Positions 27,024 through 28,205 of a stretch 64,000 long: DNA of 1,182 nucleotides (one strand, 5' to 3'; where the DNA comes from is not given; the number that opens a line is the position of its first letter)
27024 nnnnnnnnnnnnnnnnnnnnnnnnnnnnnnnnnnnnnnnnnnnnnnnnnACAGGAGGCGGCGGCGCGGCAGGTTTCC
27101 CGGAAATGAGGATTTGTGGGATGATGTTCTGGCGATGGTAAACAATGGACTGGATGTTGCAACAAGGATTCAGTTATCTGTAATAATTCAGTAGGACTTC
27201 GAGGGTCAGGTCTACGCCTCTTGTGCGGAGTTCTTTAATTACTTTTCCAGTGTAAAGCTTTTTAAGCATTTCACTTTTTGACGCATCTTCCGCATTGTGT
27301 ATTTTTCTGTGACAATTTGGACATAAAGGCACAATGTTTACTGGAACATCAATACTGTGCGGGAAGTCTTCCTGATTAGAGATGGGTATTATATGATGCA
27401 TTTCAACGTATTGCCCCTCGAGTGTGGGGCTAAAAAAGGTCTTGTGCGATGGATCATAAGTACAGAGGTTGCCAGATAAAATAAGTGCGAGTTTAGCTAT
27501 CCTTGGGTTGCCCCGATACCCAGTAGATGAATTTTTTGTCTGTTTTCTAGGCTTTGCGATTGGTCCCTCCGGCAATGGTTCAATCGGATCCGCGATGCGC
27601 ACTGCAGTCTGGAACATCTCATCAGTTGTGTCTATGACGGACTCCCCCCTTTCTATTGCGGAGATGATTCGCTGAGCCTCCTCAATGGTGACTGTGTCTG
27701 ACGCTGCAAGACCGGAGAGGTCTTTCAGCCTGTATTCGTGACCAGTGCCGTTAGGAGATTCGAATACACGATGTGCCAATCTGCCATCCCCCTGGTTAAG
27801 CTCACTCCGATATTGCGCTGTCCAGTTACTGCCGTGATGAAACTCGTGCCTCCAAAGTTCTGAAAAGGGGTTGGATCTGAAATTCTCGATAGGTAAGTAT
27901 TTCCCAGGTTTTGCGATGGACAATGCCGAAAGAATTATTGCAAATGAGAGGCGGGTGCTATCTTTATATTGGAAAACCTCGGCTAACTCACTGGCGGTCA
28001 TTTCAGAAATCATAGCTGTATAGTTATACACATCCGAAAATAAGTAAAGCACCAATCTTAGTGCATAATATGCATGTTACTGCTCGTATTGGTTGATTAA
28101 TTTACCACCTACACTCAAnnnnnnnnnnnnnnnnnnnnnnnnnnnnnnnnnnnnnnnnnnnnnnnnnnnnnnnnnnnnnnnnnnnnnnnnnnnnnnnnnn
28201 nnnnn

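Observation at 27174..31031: Candidate R-M system: HNH endonuclease divergent from a 970-aa HTH + amino-MTase + C5-MTase triple fusion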

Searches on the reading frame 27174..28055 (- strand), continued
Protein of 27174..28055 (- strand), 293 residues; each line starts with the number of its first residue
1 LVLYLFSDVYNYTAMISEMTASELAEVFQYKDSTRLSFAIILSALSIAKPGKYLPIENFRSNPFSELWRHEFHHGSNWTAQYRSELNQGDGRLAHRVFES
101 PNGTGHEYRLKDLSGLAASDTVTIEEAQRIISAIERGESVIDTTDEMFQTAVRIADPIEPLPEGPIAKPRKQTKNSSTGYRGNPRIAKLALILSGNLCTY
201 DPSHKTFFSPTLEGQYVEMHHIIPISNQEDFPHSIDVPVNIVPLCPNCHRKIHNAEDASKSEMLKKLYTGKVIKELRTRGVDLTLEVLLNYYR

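Call 74: get_annotated_region(hit=H2, flank=7000)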
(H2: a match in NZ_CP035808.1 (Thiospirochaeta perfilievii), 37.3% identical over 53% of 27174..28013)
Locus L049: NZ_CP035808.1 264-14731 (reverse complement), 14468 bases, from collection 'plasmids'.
description: Thiospirochaeta perfilievii strain P plasmid pSpe, complete sequence
organism: Thiospirochaeta perfilievii (NCBI taxid 252967)
taxonomy: Bacteria; Spirochaetota; Spirochaetia; Spirochaetales; Spirochaetaceae; Thiospirochaeta; Thiospirochaeta perfilievii
host: -; source: cell culture,Thiodendron" bacterial sulfur mat from mineral sulfide spring; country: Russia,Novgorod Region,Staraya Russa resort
typing (MOB-suite, as given by PLSDB): non-mobilizable
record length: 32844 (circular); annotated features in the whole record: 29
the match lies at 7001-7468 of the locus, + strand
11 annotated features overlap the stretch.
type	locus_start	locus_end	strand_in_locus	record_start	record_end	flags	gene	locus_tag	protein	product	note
CDS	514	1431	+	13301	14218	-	-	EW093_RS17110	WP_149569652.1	AAA family ATPase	-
CDS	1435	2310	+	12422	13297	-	-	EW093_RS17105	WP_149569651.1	hypothetical protein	-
CDS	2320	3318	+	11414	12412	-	-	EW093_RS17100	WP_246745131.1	PDDEXK nuclease domain-containing protein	-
CDS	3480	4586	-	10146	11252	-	-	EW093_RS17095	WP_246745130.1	DNA cytosine methyltransferase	GO:0006304 - DNA modification [Evidence IEA]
CDS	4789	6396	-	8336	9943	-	-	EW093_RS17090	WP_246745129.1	DNA methyltransferase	GO:0006306 - DNA methylation [Evidence IEA]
CDS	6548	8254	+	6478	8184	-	-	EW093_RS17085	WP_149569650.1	hypothetical protein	-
CDS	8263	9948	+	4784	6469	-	-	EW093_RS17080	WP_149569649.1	DUF2357 domain-containing protein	-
CDS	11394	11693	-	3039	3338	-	-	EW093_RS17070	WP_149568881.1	transposase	GO:0006313 - DNA transposition [Evidence IEA]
CDS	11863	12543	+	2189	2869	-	-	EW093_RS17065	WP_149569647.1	hypothetical protein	-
CDS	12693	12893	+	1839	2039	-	-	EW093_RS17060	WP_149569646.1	hypothetical protein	-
CDS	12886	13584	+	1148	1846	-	-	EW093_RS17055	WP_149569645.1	hypothetical protein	-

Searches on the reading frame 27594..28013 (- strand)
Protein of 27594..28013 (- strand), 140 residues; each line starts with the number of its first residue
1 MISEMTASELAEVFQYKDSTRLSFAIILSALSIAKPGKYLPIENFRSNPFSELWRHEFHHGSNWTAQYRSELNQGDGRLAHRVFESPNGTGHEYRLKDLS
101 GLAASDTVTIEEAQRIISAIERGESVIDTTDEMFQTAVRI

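Call 52: search_protein_representatives(protein=window:27594-28013:-)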
Query: 140 residues. Proteins with E-value up to 0.001 (for the whole library): 25; up to 1e-10: 13; up to 1e-30: 2. The best 25 are listed.
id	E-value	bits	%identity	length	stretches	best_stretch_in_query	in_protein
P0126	2.9e-35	137.1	53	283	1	4-139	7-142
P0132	6.3e-33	129.6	50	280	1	2-136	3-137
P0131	1.6e-29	118.6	45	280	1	6-139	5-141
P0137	5.6e-26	107.1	51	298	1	8-121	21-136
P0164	5.5e-24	100.7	52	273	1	7-114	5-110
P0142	1.5e-22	96.0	58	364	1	9-111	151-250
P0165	4.3e-22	94.5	51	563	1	9-119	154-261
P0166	8.6e-22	93.6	48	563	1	7-122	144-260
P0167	1.3e-20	89.7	45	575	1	8-122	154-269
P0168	3.1e-19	85.3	43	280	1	10-132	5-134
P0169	4.8e-18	81.5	59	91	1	10-80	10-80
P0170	5.2e-15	71.7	42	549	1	21-128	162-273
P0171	3.9e-12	62.4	38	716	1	14-104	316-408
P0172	2.2e-10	56.7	40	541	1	10-109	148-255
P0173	3.0e-10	56.3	27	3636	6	36-100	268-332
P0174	8.5e-10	54.8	40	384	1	9-105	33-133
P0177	5.7e-08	48.9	45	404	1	23-116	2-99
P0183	7.8e-04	35.5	44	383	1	21-75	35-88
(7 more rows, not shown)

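Call 53: search_protein_families(library=pfam, proteins=[P0171, P0174, P0177, P0183, P0164, P0168, P0165, P0170], max_evalue=0.001)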
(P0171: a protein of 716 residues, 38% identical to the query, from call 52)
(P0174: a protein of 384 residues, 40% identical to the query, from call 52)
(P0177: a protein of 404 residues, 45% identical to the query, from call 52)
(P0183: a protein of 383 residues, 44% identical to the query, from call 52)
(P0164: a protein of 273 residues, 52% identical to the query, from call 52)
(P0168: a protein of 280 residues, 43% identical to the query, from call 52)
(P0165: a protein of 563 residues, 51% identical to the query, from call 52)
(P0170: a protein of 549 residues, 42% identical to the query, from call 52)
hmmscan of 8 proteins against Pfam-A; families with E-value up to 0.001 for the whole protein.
P0171 (716 aa): 2 families
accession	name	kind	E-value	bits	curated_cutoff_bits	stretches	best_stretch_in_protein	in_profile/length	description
PF13401.12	AAA_22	-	4.4e-05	24.2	27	1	194-282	5-96/130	AAA domain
PF07728.20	AAA_5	-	0.00041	20.8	22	1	197-301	2-96/139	AAA domain (dynein-related subfamily)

P0174 (384 aa): 0 families

P0177 (404 aa): 0 families

P0183 (383 aa): 0 families

P0164 (273 aa): 1 family
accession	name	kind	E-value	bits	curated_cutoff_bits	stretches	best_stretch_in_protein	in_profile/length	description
PF01844.29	HNH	-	9.7e-06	26.1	21.4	1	198-237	11-45/47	HNH endonuclease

P0168 (280 aa): 3 families
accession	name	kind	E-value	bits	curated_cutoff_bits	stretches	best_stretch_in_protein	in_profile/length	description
PF13391.12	HNH_2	-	2.6e-05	24.4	21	1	201-238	9-57/66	HNH endonuclease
PF01844.29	HNH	-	0.00054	20.5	21.4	0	202-241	12-46/47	HNH endonuclease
PF23835.1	DUF7205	-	0.00077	19.6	27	0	110-185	31-105/128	Domain of unknown function (DUF7205)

P0165 (563 aa): 3 families
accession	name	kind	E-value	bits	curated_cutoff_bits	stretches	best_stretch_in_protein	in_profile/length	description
PF07728.20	AAA_5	-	0.00046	20.6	22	0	38-142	2-96/139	AAA domain (dynein-related subfamily)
PF13238.12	AAA_18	-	0.00053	20.9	29.4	0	38-58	1-21/128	AAA domain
PF13191.12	AAA_16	-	0.00096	20.1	32.6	0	36-62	25-51/167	AAA ATPase domain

P0170 (549 aa): 0 families

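Call 75: predict_structure(alignment_id=A4)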
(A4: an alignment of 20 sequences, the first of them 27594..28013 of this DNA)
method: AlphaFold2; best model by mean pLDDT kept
length: 140 residues; sequences in the alignment: 20
mean_pLDDT: 84.6   pTM: 0.80
mean pLDDT of the five models: 84.6, 84.3, 83.9, 83.8, 83.2
residues with pLDDT >= 90: 82; 70-90: 42; 50-70: 5; < 50: 11
segments of 3 or more residues with pLDDT < 50: 130-140
pLDDT, mean of each block of 10 residues (from residue 1): 86 90 93 85 92 83 79 87 89 91 94 94 79 41
secondary structure, 60 per line:
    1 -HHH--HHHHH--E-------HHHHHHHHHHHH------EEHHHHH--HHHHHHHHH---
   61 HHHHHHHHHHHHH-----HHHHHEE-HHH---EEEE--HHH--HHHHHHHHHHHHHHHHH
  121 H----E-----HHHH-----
elements in order: H7-11 H22-33 H42-46 H49-57 H61-73 H79-83 E93-96 H104-121 H132-135

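Call 77: fold_search(model_id=the predicted structure, library=pdb)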
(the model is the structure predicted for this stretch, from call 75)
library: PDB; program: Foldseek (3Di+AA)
matches with E <= 10: 277; with E <= 0.001: 0
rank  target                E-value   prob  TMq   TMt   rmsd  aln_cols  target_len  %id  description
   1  7zpn_A                5.2e-02  0.87  0.38  0.40   6.7       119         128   19  Crystal Structure of IscR from Dinoroseobacter shibae (released 2023-04-26)
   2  9gm7_D                1.2e-01  0.75  0.41  0.23  13.2       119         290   13  MukBEF in a nucleotide-bound state with open neck gate (monomer) (released 2025-03-26)
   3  9gm9_D                1.5e-01  0.69  0.41  0.21  13.2       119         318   13  MukBEF in a DNA capture state (released 2025-03-26)
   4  9gm7_C                1.9e-01  0.60  0.39  0.15  13.2       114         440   15  MukBEF in a nucleotide-bound state with open neck gate (monomer) (released 2025-03-26)
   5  7jps_A                2.3e-01  0.63  0.39  0.18  11.4       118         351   16  ORC-DNA: Human Origin Recognition Complex (ORC) with DNA bound in the core (released 2020-09-09)
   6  1tqi                  2.7e-01  0.57  0.35  0.20   9.1       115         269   13  Crystal Structure of A. Fulgidus Rio2 Serine Protein Kinase (released 2004-09-28)
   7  4xgc_E                2.7e-01  0.44  0.36  0.16  13.7       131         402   11  Crystal structure of the eukaryotic origin recognition complex (released 2015-04-01)
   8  5zi8_A                2.9e-01  0.28  0.29  0.35   6.8       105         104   13  Crystal structure of the PadR-family transcriptional regulator Rv3488 of Mycobacterium tuberculosis H37Rv in complex w (released 2018-10-17)
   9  6ncm_A                3.0e-01  0.66  0.36  0.51   6.4       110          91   15  Crystal structure of the human FOXN3 DNA binding domain in complex with a forkhead-like (FHL) DNA sequence (released 2019-02-27)
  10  9hlz_R                3.8e-01  0.07  0.15  0.20  19.2       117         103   17  Translational activators Aep1, Aep2 and Atp25 in complex with mRNA and the yeast mitochondrial ribosome (released 2025-12-17)
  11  8bzm_E                4.1e-01  0.41  0.33  0.44   5.7       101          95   17  FOXK1-ELF1-heterodimer bound to DNA (released 2023-12-27)
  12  4yif_C                4.1e-01  0.16  0.28  0.28  10.6       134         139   12  Crystal structure of Rv0880 (released 2015-06-10)
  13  5ocn_G                4.6e-01  0.66  0.37  0.57   4.5        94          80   14  Crystal structure of the forkhead domain of human FOXN1 (released 2017-08-02)
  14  7jk6_E                4.6e-01  0.60  0.38  0.17   5.3       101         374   10  Structure of Drosophila ORC in the active conformation (released 2020-09-09)
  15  7yzg_A                4.6e-01  0.51  0.38  0.42   5.1        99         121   16  Crystal structure of the Xenopus FoxH1 bound to the TGTGGATT site (released 2022-11-16)
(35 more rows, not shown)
